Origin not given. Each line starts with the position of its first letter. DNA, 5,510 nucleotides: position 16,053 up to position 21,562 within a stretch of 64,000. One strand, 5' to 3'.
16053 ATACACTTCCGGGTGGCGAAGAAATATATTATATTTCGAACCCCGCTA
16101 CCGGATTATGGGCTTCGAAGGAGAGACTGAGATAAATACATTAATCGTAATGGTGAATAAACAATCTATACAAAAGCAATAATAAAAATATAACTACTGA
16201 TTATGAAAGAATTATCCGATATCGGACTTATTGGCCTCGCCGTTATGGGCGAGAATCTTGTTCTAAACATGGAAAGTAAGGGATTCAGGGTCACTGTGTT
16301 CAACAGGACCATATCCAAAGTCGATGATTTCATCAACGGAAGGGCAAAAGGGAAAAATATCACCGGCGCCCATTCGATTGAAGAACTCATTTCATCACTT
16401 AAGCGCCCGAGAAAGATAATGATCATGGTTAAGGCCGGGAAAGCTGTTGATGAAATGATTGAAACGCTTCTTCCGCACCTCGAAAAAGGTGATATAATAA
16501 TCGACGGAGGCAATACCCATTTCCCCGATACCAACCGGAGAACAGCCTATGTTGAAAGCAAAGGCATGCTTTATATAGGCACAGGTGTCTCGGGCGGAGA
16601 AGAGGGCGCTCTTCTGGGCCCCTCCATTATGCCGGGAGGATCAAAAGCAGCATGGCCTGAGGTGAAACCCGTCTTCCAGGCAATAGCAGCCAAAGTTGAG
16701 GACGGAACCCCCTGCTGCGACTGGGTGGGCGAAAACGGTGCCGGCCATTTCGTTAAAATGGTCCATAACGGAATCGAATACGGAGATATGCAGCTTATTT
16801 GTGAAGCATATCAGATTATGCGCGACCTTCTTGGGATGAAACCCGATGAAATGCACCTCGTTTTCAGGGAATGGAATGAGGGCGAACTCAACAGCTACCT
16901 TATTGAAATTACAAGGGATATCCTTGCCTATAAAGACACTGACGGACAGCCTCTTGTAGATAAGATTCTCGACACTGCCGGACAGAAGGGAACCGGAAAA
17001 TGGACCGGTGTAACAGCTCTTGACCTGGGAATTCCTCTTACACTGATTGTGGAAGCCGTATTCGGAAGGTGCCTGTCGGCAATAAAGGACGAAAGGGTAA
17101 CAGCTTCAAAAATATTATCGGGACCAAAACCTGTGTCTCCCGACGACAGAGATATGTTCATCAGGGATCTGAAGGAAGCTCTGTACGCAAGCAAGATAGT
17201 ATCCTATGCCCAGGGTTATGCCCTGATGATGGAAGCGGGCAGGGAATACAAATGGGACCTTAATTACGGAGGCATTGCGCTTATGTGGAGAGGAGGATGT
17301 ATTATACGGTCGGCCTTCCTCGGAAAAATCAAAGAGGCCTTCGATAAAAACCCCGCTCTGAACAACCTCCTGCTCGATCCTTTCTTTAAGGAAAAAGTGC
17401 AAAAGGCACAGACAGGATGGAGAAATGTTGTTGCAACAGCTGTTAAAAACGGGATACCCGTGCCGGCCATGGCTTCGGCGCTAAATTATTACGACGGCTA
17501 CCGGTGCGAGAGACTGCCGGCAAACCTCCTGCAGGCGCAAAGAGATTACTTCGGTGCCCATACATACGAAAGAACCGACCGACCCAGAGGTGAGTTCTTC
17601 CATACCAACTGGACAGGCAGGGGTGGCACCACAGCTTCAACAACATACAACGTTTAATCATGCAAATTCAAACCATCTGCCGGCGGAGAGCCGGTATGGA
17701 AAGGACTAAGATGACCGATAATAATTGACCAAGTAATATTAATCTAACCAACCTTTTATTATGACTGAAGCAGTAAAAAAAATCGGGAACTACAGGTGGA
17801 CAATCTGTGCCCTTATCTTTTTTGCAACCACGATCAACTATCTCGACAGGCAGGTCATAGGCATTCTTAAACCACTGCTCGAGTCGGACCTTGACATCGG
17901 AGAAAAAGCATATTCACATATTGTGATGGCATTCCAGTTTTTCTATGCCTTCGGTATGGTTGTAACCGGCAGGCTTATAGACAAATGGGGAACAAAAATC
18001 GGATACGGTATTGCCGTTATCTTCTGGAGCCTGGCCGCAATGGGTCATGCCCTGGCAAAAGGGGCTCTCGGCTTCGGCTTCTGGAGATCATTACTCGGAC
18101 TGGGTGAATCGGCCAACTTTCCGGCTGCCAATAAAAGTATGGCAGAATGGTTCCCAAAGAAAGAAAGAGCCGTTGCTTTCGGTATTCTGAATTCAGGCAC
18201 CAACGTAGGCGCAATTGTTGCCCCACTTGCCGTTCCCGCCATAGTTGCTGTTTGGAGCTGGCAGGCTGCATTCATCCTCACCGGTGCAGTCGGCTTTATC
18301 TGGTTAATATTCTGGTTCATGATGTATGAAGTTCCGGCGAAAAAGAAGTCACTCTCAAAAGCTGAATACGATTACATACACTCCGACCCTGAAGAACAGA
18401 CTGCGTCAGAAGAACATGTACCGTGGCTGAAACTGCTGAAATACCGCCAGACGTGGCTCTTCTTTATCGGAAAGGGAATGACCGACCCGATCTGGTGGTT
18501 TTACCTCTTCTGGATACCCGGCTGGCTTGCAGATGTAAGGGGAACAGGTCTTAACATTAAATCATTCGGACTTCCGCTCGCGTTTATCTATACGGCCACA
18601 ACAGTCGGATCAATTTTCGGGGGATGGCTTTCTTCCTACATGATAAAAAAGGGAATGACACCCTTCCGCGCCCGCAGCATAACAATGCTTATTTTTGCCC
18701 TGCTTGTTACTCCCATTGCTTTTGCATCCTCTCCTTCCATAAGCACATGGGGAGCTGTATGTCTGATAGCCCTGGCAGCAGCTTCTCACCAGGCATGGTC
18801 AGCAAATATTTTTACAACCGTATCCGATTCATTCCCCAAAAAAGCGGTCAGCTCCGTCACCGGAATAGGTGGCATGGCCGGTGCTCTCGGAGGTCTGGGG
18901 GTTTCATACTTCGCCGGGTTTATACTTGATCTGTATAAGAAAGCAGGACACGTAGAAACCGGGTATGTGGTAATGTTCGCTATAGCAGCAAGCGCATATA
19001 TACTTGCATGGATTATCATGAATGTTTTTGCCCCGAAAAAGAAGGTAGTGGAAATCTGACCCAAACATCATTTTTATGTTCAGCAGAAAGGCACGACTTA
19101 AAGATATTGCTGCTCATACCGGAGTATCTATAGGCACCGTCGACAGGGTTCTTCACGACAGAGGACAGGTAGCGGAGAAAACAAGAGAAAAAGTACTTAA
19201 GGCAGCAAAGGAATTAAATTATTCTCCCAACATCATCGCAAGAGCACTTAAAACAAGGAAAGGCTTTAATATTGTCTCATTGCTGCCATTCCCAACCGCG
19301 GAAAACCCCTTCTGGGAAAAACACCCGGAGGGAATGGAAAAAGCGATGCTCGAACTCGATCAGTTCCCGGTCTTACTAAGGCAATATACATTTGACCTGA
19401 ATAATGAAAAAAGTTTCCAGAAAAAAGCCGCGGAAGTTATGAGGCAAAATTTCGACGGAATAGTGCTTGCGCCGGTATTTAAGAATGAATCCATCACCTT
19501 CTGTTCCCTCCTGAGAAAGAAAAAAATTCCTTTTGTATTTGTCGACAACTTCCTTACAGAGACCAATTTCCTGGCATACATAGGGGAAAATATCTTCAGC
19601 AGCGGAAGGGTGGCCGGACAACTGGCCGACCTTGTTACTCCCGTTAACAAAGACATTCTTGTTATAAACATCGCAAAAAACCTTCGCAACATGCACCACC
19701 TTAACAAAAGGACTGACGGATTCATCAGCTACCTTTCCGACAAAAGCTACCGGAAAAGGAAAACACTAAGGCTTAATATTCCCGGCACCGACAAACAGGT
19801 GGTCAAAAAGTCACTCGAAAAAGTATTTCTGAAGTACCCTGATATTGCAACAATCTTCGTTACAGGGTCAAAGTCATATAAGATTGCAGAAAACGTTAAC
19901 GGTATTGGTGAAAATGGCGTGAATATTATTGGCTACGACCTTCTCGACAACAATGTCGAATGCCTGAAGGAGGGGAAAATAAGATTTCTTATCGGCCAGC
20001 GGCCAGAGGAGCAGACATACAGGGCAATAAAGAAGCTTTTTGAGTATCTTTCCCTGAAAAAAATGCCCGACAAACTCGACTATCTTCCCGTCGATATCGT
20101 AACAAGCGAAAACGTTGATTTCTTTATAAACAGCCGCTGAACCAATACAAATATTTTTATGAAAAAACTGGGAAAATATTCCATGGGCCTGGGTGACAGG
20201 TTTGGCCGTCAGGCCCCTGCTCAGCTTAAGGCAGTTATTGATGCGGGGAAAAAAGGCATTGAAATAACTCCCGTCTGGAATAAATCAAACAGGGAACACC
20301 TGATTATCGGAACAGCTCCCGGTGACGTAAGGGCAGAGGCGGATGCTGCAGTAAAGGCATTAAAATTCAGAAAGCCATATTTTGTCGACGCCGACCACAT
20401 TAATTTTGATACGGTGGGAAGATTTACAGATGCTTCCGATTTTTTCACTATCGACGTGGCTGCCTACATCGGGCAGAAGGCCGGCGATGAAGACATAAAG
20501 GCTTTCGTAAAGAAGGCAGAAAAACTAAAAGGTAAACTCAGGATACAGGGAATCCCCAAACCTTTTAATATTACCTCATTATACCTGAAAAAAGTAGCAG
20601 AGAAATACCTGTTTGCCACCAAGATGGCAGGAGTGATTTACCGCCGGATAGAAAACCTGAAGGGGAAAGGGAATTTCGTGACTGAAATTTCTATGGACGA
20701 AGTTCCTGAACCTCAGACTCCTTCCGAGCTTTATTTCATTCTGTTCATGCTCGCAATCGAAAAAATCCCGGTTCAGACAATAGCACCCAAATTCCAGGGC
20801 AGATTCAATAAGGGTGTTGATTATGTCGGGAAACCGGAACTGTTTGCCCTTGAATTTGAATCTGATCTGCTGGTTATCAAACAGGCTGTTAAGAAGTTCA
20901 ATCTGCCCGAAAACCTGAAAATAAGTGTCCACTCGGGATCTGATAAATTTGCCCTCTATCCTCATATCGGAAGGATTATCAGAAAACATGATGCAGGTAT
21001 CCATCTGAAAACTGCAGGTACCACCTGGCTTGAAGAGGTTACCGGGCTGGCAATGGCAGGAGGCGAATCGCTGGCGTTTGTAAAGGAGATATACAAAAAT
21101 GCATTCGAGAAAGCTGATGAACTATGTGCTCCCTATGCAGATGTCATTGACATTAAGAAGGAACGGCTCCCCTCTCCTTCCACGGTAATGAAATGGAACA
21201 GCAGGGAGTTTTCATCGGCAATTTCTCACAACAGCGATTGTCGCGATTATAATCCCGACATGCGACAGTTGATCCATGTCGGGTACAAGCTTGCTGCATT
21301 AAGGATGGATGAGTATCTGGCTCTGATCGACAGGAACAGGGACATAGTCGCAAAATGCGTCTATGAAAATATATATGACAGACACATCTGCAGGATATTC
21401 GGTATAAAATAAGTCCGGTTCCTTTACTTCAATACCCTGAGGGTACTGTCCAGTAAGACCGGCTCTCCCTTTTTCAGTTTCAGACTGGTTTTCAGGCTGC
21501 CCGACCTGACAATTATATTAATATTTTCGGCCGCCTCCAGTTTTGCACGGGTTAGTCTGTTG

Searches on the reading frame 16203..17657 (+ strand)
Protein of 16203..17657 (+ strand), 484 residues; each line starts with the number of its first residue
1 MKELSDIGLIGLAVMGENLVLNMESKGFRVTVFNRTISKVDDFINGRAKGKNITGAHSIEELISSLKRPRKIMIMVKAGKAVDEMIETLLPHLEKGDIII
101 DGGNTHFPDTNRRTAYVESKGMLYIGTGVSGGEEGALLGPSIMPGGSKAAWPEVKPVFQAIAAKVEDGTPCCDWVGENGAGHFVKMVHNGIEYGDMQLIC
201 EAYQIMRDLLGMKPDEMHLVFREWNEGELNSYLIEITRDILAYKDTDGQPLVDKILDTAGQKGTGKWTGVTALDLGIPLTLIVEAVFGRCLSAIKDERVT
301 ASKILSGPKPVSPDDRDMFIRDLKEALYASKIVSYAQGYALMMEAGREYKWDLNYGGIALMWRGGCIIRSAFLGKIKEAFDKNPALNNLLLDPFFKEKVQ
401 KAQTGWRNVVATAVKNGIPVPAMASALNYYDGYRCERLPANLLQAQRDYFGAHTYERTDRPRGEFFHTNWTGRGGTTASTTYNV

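Call 3: search_protein_families(library=pfam, proteins=[window:16203-17657:+])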
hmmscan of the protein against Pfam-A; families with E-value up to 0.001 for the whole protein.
window:16203-17657:+ (484 aa): 2 families
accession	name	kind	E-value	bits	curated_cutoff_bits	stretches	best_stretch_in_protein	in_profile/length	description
PF00393.24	6PGD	-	1.9e-136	454.6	27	1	181-470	1-290/290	6-phosphogluconate dehydrogenase, C-terminal domain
PF03446.21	NAD_binding_2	-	4.3e-51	173.6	21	1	6-166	1-157/161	NAD binding domain of 6-phosphogluconate dehydrogenase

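Call 4: search_protein_families(library=ncbifam, proteins=[window:16203-17657:+])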
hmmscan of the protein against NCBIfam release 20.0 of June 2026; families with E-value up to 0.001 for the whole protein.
window:16203-17657:+ (484 aa): 10 families
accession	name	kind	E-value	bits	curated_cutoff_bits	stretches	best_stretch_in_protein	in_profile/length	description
TIGR00873.1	gnd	equivalog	1.5e-236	785.6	426.7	1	6-471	1-466/467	decarboxylating NADP(+)-dependent phosphogluconate dehydrogenase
NF006765.0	PRK09287.1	equivalog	1.6e-221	736.3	413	1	4-474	3-471/476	NADP-dependent phosphogluconate dehydrogenase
NF007161.0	PRK09599.1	subfamily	4.4e-83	279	271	2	6-306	2-287/302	NADP-dependent phosphogluconate dehydrogenase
TIGR00872.1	gnd_rel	equivalog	1.4e-65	221.5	297.2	2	7-297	3-277/299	phosphogluconate dehydrogenase (NAD(+)-dependent, decarboxylating)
TIGR01505.1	tartro_sem_red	equivalog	7e-16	58.3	340.75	1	7-204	2-188/291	2-hydroxy-3-oxopropionate reductase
NF008592.0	PRK11559.1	equivalog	5e-15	55.6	397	1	6-217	4-203/296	2-hydroxy-3-oxopropionate reductase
TIGR01692.1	HIBADH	equivalog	8.8e-14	51.5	291.6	1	10-218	2-198/288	3-hydroxyisobutyrate dehydrogenase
NF043037.1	ThreonDh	equivalog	7.2e-10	38.8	350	1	6-203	4-191/297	L-threonate dehydrogenase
NF011633.0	PRK15059.1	equivalog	8.3e-10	38.3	451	1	7-192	3-176/292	2-hydroxy-3-oxopropionate reductase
NF012005.0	PRK15461.1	equivalog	0.00034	19.9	348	1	6-194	3-180/298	sulfolactaldehyde 3-reductase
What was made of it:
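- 16203..17657 (+): NADP-dependent decarboxylating 6-phosphogluconate dehydrogenase Gnd, the proposed sink of the pathway. TIGR00873 785.6 bits against cutoff 426.7 (call 4).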

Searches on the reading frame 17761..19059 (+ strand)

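Call 3: search_protein_families(library=pfam, proteins=[window:17761-19059:+])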
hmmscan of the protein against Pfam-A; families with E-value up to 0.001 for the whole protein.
window:17761-19059:+ (432 aa): 1 family
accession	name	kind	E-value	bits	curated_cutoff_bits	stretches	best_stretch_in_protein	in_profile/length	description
PF07690.21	MFS_1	-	7e-54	183.5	33.4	1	19-379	1-344/347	Major Facilitator Superfamily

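Call 4: search_protein_families(library=ncbifam, proteins=[window:17761-19059:+])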
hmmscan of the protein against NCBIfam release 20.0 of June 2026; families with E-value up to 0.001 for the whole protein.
window:17761-19059:+ (432 aa): 31 families (the best 25 are shown)
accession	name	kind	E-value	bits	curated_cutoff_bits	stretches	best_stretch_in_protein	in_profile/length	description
TIGR00893.1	2A0114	subfamily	4.6e-65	220.1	395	1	22-420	2-399/399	D-galactonate transporter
TIGR00881.1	2A0104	subfamily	4.9e-40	137.7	407.75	1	20-393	1-374/379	phosphoglycerate transporter protein PgtP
TIGR00894.1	2A0114euk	subfamily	4.6e-27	94.7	626.45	1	55-425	81-451/465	Na(+)-dependent inorganic phosphate cotransporter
TIGR00895.1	2A0115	subfamily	6.5e-21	74.7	418.55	1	7-375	10-388/398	aromatic acid/H+ symport family MFS transporter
NF008586.0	PRK11551.1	equivalog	3.7e-12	45.9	410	1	15-415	16-394/406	3-(3-hydroxy-phenyl)propionate transporter MhpT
TIGR00891.1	2A0112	subfamily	6.1e-12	45.3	552.9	1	6-186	4-185/405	sialate:H+ symport family MFS transporter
TIGR00710.1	efflux_Bcr_CflA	subfamily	1.4e-11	44.4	200.9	1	38-376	29-347/385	Bcr/CflA family efflux MFS transporter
TIGR00886.1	2A0108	subfamily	2.4e-11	43.3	311.7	1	32-235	19-231/368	NarK family nitrate/nitrite MFS transporter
NF003024.0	PRK03893.1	subfamily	3.9e-11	42.4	604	1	12-192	19-196/497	sialate:H+ symport family MFS transporter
TIGR00880.1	2_A_01_02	superfamily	5.5e-11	42.7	131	1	62-187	7-136/141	multidrug resistance protein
TIGR00890.1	2A0111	subfamily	4.4e-10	39.1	374.85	1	24-201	13-183/377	oxalate/formate antiport family MFS transporter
NF049980.1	SfMCT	equivalog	5.4e-10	38.5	320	1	45-235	33-219/378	L-lactate MFS transporter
NF053517.1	HbztTptrPcaK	equivalog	3.7e-09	36.1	770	1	7-415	12-427/437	4-hydroxybenzoate transporter PcaK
NF008963.0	PRK12307.1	equivalog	3.4e-08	33.1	637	1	36-404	40-395/426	MFS transporter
NF041041.1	FslD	exception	4.4e-08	32.7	500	1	32-202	28-196/396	rhizoferrin import MFS transporter FslD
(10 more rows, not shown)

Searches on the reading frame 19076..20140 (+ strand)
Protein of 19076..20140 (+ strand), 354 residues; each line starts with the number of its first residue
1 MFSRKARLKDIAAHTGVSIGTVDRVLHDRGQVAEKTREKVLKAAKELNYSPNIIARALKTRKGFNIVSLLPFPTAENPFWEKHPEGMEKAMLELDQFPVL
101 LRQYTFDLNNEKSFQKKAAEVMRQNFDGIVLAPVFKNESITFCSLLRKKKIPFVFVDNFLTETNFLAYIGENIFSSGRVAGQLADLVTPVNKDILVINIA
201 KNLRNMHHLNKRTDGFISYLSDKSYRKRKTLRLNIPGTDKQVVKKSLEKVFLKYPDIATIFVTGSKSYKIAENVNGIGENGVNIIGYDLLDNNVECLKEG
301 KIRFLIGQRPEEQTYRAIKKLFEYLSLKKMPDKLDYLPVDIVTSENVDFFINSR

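Call 3: search_protein_families(library=pfam, proteins=[window:19076-20140:+])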
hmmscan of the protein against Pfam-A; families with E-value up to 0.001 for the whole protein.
window:19076-20140:+ (354 aa): 2 families
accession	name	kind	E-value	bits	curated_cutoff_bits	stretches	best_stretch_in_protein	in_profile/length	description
PF13407.12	Peripla_BP_4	-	2.5e-28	99.8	35.1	1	72-326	5-255/258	Periplasmic binding protein domain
PF00356.27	LacI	-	1.6e-16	60.3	27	1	8-52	2-46/46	Bacterial regulatory proteins, lacI family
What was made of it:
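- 19076..20140 (+): LacI-family regulator of the cluster. Pfam LacI plus Peripla_BP_4 (call 3).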

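Call 4: search_protein_families(library=ncbifam, proteins=[window:19076-20140:+])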
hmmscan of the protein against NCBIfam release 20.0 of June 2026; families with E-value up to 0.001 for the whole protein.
window:19076-20140:+ (354 aa): 18 families
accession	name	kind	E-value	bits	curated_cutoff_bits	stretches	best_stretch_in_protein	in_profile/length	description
NF047341.1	lactose_RbsR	equivalog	2.7e-27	96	382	1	4-266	1-256/331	ribose utilization transcriptional repressor RbsR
NF007979.0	PRK10703.1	equivalog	6.1e-19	68.3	501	1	6-224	2-208/341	HTH-type transcriptional repressor PurR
NF052440.1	TransRegGNTRPSEAE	equivalog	4.1e-17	62.2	400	1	5-262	5-247/333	HTH-type transcriptional regulator GntR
NF007449.0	PRK10014.1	subfamily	1.4e-15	57.2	310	1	2-157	3-151/342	Mal regulon transcriptional regulator MalI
NF007743.0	PRK10423.1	equivalog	1.1e-14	54.3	531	1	6-181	2-169/330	ribose operon transcriptional repressor RbsR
NF051853.1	TransRegUriRCory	equivalog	1.3e-14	54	550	1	7-167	2-154/327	transcriptional regulator UriR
NF047913.1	TransRegIdnR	equivalog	1.4e-13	50.8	500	1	3-159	3-151/331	DNA-binding transcriptional regulator IdnR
NF007075.0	PRK09526.1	subfamily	3.3e-13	49.3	340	1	3-62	3-62/358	LacI family DNA-binding transcriptional regulator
TIGR02417.1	fruct_sucro_rep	subfamily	3.6e-13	49.5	389.55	1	8-235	2-219/327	D-fructose-responsive transcription factor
NF008269.0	PRK11041.1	equivalog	3.4e-12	46.1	436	1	5-132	9-130/342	DNA-binding transcriptional regulator CytR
TIGR01481.1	ccpA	equivalog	3.7e-11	43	442.35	1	9-154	6-143/330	catabolite control protein A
NF007706.0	PRK10401.1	equivalog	4.2e-11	42.7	555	1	8-62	4-58/346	HTH-type transcriptional regulator GalS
NF008452.0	PRK11303.1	equivalog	1.9e-10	40.5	385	1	7-225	2-210/332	catabolite repressor/activator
NF008002.0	PRK10727.1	equivalog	2e-09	37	557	1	6-62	2-58/341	HTH-type transcriptional regulator GalR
TIGR02405.1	trehalos_R_Ecol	equivalog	5.2e-07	29.3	357.35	1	7-69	3-64/311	trehalose operon repressor TreR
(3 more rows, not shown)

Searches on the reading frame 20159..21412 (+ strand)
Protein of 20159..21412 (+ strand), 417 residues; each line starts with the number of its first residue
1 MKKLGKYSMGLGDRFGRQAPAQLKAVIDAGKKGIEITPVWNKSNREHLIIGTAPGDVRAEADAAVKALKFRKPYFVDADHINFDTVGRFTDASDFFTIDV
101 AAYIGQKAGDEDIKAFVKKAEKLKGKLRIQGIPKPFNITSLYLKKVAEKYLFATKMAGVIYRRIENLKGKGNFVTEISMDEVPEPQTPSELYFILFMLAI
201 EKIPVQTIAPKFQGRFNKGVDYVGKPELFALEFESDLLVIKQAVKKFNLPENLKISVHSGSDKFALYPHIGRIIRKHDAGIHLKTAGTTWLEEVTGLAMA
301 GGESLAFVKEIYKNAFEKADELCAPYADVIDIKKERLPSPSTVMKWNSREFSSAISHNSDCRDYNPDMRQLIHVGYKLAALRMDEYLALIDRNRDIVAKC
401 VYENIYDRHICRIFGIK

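Call 3: search_protein_families(library=pfam, proteins=[window:20159-21412:+])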
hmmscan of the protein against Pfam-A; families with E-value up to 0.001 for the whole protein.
window:20159-21412:+ (417 aa): 1 family
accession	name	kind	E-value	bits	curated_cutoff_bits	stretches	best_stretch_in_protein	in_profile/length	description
PF16257.11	UxaE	-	3.2e-48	165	27.1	1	6-377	80-432/475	tagaturonate epimerase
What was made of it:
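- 20159..21412 (+): UxaE-like tagaturonate 3-epimerase. It would bring galacturonate-derived tagaturonate to fructuronate. Pfam UxaE 165 bits against cutoff 27.1 (call 3).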

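Call 4: search_protein_families(library=ncbifam, proteins=[window:20159-21412:+])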
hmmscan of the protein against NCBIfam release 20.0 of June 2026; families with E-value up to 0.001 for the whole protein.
window:20159-21412:+ (417 aa): 0 families
